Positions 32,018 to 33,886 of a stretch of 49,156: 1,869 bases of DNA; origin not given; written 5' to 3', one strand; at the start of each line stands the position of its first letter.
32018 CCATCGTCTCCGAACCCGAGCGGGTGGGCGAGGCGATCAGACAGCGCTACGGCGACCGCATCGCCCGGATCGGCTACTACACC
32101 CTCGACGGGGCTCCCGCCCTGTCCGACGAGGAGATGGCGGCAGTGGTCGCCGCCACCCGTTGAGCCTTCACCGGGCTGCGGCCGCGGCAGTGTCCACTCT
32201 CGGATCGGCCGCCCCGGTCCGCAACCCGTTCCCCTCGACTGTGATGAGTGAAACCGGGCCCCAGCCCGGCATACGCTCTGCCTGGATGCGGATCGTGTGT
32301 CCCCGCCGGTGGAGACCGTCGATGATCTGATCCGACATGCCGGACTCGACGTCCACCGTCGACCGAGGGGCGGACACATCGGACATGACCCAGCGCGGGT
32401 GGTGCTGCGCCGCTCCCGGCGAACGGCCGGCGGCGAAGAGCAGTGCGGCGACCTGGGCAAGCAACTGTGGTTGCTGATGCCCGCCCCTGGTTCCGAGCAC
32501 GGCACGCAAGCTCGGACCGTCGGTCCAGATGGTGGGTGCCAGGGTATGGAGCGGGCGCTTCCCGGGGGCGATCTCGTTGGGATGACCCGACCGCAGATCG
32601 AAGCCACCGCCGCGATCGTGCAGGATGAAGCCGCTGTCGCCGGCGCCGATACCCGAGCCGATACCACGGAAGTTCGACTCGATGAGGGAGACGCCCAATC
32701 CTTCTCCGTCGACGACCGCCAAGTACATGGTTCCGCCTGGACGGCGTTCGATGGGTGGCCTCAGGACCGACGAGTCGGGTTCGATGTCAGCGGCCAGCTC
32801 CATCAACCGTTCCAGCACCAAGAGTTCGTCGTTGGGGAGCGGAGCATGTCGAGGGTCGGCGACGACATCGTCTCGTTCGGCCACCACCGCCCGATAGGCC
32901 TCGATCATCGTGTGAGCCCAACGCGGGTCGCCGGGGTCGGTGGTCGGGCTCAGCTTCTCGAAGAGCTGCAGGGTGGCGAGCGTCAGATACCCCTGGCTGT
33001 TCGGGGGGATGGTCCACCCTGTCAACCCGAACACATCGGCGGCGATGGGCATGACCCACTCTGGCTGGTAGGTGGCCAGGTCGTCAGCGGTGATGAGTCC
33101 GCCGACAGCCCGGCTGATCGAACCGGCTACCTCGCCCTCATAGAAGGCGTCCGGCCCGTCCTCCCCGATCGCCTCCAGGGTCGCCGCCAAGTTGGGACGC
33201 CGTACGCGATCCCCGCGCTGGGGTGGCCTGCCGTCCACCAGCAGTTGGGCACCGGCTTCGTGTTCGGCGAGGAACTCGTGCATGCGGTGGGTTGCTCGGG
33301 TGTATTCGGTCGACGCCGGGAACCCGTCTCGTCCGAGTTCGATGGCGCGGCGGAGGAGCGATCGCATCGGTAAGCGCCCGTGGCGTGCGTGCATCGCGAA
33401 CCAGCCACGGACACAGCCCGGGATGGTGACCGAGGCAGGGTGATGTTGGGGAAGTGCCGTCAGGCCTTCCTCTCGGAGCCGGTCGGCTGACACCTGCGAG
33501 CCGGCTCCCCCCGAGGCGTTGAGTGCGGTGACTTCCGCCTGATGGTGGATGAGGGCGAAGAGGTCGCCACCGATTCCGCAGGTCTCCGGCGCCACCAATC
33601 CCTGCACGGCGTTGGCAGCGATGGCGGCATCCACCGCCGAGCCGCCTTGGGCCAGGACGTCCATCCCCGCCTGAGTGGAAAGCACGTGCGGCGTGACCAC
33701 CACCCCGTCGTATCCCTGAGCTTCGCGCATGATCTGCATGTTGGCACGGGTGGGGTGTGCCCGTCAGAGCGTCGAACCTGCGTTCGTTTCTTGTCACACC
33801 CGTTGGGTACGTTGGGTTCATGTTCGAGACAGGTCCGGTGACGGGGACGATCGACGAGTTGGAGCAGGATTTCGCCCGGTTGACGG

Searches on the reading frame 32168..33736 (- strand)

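Call 92: search_protein_families(library=pfam, proteins=[window:32168-33736:-], max_evalue=0.00001)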
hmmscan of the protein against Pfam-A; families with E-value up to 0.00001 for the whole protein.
window:32168-33736:- (522 aa): 1 family
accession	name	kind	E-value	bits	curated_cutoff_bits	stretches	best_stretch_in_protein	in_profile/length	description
PF01019.26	G_glu_transpept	-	3.2e-118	396.2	27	1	26-514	2-510/512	Gamma-glutamyltranspeptidase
